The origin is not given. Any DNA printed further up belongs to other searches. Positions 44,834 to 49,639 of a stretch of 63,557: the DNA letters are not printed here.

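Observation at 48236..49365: Cohesin-dockerin-cohesin cassette on a T9SS-anchored GLUG protein: candidate non-cellulosomal surface assembly system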

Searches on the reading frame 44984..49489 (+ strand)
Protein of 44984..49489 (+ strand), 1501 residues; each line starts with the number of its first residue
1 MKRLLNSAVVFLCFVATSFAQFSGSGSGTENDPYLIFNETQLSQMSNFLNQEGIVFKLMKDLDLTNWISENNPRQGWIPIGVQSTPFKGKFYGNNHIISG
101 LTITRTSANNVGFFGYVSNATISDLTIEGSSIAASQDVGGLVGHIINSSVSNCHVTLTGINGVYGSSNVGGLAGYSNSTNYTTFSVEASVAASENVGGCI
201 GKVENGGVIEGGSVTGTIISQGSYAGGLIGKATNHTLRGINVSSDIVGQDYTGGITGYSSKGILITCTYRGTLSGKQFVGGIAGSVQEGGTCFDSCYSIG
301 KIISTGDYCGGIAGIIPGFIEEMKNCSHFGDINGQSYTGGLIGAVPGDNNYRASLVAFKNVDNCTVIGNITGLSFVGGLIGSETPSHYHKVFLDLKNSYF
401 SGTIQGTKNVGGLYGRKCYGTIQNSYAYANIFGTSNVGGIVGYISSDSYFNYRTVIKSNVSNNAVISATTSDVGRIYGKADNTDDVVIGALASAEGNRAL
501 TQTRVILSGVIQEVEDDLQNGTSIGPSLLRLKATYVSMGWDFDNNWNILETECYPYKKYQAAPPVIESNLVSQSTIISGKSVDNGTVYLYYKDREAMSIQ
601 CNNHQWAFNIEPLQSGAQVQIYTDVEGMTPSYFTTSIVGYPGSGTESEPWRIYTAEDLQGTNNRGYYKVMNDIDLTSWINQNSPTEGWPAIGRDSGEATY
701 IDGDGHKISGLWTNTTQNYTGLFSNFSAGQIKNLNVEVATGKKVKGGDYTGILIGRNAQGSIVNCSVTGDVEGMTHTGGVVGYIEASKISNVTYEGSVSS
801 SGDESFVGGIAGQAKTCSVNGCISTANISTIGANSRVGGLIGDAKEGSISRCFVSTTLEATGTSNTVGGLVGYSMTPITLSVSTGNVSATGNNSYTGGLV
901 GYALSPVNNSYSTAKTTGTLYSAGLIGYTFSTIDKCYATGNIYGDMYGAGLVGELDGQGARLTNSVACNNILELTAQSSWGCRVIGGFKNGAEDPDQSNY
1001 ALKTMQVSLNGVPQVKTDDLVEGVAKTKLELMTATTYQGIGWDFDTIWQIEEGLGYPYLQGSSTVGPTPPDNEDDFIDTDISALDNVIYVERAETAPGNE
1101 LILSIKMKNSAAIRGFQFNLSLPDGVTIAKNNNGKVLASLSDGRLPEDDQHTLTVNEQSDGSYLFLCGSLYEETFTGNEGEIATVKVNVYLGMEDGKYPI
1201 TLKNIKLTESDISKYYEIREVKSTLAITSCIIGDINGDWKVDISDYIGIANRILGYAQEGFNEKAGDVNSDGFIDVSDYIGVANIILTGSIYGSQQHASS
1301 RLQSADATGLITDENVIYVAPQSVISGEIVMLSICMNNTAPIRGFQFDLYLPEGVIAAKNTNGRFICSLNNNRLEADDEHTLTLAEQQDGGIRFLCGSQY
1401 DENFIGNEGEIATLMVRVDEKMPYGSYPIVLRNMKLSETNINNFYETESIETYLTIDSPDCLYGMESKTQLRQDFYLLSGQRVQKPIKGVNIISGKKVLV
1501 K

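Call 3: search_protein_families(library=pfam, proteins=[window:44984-49489:+], max_evalue=0.1)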
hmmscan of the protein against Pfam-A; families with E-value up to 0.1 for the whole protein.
window:44984-49489:+ (1501 aa): 2 families
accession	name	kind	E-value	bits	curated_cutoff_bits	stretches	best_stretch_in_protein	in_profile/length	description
PF07581.17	Glug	-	8.5e-12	45.1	20.5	3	136-156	3-24/28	The GLUG motif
PF00404.24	Dockerin_1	-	9.2e-08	32.6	22.9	2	1233-1286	2-56/57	Dockerin type I domain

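Call 4: search_protein_families(library=ncbifam, proteins=[window:44984-49489:+], max_evalue=0.1)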
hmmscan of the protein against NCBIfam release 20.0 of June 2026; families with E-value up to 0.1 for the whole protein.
window:44984-49489:+ (1501 aa): 1 family
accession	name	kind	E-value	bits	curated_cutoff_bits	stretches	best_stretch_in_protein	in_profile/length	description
NF033697.1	leader_RseD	equivalog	0.018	15.4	35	0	1037-1059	24-44/45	rpoE leader peptide RseD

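Call 63: find_encoding_contigs(protein=window:44984-49489:+, flank=2000, max_places=3)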
Protein window:44984-49489:+ (1501 aa): no gene with exactly this product is on record in the collection.
